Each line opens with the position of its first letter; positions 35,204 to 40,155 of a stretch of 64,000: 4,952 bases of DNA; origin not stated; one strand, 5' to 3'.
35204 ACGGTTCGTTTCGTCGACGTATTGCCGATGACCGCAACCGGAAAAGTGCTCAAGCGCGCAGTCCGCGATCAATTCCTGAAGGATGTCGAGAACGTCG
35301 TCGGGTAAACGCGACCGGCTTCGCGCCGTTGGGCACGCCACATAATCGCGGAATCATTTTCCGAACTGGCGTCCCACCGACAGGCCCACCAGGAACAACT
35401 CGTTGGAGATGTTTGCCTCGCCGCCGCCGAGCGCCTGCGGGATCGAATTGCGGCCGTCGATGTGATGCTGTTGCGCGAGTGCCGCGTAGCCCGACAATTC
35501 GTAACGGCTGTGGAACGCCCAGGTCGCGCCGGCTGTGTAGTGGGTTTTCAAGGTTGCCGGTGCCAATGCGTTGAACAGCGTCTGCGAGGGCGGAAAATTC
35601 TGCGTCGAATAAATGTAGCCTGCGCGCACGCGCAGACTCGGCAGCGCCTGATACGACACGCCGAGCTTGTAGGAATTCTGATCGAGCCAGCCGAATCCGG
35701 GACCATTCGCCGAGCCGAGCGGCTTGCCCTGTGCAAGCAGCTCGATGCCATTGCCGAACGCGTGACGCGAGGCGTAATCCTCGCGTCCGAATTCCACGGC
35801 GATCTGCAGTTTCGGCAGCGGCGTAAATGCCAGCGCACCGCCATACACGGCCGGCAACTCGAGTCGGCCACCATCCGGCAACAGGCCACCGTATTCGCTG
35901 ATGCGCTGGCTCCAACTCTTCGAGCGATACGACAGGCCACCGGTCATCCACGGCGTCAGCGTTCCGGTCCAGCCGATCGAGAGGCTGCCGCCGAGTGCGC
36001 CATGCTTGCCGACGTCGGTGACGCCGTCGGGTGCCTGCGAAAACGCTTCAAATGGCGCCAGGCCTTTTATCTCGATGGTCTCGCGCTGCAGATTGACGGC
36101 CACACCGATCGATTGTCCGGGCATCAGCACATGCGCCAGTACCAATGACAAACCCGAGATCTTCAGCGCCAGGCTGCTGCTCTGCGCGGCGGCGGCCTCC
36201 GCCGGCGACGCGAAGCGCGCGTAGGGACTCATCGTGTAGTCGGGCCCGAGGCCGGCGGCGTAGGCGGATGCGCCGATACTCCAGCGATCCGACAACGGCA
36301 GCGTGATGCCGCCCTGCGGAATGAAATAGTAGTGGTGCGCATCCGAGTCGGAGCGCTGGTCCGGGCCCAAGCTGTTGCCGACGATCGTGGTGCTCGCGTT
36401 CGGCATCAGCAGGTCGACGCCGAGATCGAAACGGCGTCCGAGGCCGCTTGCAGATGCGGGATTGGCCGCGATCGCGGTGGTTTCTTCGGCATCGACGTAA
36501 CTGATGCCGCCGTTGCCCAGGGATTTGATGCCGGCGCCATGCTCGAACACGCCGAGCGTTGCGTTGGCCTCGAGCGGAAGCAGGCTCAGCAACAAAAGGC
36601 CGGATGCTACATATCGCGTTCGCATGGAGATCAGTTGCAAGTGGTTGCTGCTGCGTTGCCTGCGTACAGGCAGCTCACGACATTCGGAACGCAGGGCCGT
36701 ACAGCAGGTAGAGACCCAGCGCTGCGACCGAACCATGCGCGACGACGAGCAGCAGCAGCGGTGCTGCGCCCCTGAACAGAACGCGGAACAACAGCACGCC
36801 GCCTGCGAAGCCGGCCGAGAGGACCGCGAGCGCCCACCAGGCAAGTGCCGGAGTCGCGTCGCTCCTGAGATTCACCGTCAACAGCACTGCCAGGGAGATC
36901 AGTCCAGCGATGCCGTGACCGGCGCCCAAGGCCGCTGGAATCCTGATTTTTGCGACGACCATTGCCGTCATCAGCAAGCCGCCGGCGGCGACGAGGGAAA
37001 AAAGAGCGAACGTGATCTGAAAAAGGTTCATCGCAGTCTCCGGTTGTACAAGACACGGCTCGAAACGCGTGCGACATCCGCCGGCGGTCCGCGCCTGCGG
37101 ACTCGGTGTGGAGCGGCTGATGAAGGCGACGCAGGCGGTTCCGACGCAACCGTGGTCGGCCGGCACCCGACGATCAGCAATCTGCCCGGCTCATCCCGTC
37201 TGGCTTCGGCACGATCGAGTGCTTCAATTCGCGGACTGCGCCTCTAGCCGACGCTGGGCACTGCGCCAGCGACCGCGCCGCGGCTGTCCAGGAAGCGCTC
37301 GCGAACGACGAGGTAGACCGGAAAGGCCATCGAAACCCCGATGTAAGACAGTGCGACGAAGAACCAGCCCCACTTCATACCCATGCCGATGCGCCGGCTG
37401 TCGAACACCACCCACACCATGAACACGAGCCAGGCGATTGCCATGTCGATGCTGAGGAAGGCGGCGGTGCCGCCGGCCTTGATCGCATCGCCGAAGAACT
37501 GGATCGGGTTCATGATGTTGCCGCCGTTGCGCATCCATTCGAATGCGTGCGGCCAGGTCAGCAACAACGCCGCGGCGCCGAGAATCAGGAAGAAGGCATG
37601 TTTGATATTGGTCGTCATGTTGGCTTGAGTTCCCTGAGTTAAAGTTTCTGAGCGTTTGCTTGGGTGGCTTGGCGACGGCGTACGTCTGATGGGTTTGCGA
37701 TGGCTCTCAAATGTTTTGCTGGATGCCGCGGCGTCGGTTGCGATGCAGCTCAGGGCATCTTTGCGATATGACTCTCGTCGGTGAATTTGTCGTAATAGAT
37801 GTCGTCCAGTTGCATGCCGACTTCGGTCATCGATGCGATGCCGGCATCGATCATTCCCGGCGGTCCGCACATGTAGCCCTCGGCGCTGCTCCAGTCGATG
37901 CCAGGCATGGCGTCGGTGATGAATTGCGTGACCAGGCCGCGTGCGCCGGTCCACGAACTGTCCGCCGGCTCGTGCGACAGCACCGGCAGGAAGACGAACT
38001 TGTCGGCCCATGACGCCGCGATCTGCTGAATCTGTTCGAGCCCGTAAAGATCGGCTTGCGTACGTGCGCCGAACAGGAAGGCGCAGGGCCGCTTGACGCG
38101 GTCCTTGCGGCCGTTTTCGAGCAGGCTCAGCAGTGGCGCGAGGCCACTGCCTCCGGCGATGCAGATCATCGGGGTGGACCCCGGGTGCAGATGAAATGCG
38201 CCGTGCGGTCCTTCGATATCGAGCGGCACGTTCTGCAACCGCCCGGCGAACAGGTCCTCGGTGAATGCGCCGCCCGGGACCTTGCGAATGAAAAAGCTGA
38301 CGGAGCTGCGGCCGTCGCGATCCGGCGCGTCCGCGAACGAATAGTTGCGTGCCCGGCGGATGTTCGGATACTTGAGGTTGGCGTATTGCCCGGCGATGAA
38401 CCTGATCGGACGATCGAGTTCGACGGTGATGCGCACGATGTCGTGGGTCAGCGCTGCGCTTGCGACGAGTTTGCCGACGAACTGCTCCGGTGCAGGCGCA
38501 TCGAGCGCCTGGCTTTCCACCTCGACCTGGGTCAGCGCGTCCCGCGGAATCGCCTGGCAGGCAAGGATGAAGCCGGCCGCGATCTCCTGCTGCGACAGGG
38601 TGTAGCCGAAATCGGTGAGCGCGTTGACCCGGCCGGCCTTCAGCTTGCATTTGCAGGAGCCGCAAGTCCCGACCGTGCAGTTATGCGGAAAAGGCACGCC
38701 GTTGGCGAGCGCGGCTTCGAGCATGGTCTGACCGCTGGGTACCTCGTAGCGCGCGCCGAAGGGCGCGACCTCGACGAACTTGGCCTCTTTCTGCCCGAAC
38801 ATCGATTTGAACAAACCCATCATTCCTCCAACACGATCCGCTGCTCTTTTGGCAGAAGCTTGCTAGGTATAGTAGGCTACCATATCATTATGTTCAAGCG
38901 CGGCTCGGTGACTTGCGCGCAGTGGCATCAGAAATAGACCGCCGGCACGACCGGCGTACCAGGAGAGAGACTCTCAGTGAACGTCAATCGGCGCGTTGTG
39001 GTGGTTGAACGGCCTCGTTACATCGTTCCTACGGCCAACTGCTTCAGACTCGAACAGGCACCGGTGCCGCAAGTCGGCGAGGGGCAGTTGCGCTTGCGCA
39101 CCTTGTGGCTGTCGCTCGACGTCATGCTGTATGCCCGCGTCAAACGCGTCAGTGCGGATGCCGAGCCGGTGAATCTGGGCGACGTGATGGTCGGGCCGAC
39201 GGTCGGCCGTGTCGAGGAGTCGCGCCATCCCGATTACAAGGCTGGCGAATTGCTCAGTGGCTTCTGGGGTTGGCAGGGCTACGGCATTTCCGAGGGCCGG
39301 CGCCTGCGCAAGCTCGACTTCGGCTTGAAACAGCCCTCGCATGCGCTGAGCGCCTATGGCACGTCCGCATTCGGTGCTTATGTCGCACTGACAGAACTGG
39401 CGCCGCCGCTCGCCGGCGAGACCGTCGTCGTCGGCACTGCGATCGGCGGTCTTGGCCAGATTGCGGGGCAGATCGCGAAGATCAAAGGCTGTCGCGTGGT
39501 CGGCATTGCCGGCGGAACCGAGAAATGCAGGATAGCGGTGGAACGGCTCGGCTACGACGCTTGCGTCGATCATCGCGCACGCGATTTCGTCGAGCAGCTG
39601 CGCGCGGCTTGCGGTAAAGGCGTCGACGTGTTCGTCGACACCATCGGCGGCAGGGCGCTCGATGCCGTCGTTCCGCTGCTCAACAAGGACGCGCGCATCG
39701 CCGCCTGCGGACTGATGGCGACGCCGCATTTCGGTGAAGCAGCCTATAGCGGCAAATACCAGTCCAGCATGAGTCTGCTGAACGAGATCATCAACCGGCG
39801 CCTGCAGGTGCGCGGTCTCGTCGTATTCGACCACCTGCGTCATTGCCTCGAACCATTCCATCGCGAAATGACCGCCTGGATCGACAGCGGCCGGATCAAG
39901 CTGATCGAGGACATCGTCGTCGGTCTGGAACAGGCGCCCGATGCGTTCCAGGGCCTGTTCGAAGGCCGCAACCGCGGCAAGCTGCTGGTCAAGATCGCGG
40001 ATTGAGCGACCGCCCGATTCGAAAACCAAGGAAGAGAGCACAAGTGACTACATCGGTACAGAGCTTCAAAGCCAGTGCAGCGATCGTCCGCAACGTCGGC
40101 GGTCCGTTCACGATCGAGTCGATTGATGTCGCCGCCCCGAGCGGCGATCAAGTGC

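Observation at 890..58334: Recurrent GTATG-N4-CATAC palindrome in front of at least ten operons: candidate operator of a single undescribed lipid/hydrocarbon regulon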

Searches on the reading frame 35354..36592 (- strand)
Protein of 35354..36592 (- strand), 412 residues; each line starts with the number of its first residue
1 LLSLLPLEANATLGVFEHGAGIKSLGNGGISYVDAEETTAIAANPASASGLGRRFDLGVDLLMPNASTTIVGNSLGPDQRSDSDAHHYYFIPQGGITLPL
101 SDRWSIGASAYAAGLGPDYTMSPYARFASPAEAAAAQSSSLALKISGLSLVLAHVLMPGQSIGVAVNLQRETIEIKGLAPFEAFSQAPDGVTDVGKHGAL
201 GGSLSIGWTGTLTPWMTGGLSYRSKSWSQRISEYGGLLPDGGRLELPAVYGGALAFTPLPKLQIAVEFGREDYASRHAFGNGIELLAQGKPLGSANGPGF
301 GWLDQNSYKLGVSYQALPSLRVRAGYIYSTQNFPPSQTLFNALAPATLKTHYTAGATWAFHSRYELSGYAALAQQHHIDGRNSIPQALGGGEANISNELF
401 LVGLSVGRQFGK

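Call 12: search_protein_families(library=pfam, proteins=[window:35354-36592:-], max_evalue=0.00001)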
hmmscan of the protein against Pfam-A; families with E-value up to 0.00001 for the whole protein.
window:35354-36592:- (412 aa): 1 family
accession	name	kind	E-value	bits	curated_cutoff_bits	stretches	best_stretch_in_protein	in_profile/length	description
PF03349.22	Toluene_X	-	9.1e-17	61.1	29.7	1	35-375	34-385/421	Outer membrane protein transport protein (OMPP1/FadL/TodX)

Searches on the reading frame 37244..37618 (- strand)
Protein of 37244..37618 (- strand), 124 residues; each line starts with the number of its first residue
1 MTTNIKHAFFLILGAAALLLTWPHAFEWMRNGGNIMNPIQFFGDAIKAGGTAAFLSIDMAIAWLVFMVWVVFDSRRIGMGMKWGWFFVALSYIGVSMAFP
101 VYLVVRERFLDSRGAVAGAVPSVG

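Call 12: search_protein_families(library=pfam, proteins=[window:37244-37618:-], max_evalue=0.00001)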
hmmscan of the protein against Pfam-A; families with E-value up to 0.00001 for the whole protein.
window:37244-37618:- (124 aa): 1 family
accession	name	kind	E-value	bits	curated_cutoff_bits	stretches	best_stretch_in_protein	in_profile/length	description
PF11196.13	DUF2834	-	6.8e-19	68.4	22.9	1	9-108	1-96/96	Protein of unknown function DUF2834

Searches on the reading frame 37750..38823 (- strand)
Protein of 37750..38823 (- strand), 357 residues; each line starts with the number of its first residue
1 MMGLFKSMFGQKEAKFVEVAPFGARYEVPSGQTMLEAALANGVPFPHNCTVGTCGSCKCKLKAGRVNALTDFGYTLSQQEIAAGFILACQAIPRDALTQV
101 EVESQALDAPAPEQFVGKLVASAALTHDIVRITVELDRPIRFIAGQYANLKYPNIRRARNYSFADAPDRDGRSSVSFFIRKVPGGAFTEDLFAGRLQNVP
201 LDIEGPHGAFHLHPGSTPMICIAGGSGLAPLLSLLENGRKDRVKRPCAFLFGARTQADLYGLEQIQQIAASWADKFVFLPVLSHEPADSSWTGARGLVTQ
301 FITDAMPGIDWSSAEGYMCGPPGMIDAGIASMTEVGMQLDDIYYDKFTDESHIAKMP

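Call 12: search_protein_families(library=pfam, proteins=[window:37750-38823:-], max_evalue=0.00001)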
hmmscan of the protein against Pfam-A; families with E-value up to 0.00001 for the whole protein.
window:37750-38823:- (357 aa): 3 families
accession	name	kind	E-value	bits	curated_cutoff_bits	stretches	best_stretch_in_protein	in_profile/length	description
PF00175.26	NAD_binding_1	-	4.6e-17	63.1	22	1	222-327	2-106/109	Oxidoreductase NAD-binding domain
PF00111.32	Fer2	-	8.5e-17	61.3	21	1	19-93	3-76/77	2Fe-2S iron-sulfur cluster binding domain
PF00970.30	FAD_binding_6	-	7.1e-09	36.3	21.1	1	118-211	3-98/99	Oxidoreductase FAD-binding domain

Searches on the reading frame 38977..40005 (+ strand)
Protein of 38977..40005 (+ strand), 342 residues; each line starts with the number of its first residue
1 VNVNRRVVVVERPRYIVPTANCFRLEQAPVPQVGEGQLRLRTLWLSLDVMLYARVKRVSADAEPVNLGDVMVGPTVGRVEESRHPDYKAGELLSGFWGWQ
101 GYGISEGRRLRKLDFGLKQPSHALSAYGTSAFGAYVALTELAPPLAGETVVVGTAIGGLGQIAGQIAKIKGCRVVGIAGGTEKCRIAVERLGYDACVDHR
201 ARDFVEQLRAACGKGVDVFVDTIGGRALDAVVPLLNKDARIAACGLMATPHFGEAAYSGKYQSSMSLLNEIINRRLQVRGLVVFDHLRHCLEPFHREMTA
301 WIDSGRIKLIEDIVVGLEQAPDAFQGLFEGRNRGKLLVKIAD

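Call 12: search_protein_families(library=pfam, proteins=[window:38977-40005:+], max_evalue=0.00001)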
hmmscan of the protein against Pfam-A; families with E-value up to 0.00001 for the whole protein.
window:38977-40005:+ (342 aa): 3 families
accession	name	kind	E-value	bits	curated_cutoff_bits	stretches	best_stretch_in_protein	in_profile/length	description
PF16884.10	ADH_N_2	-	3e-26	91.9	31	1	6-112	2-107/108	N-terminal domain of oxidoreductase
PF00107.32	ADH_zinc_N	-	4.4e-21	75.6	31.8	1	158-285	1-116/129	Zinc-binding dehydrogenase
PF13602.12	ADH_zinc_N_2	-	4.5e-16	60.4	27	1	191-338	1-134/134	Zinc-binding dehydrogenase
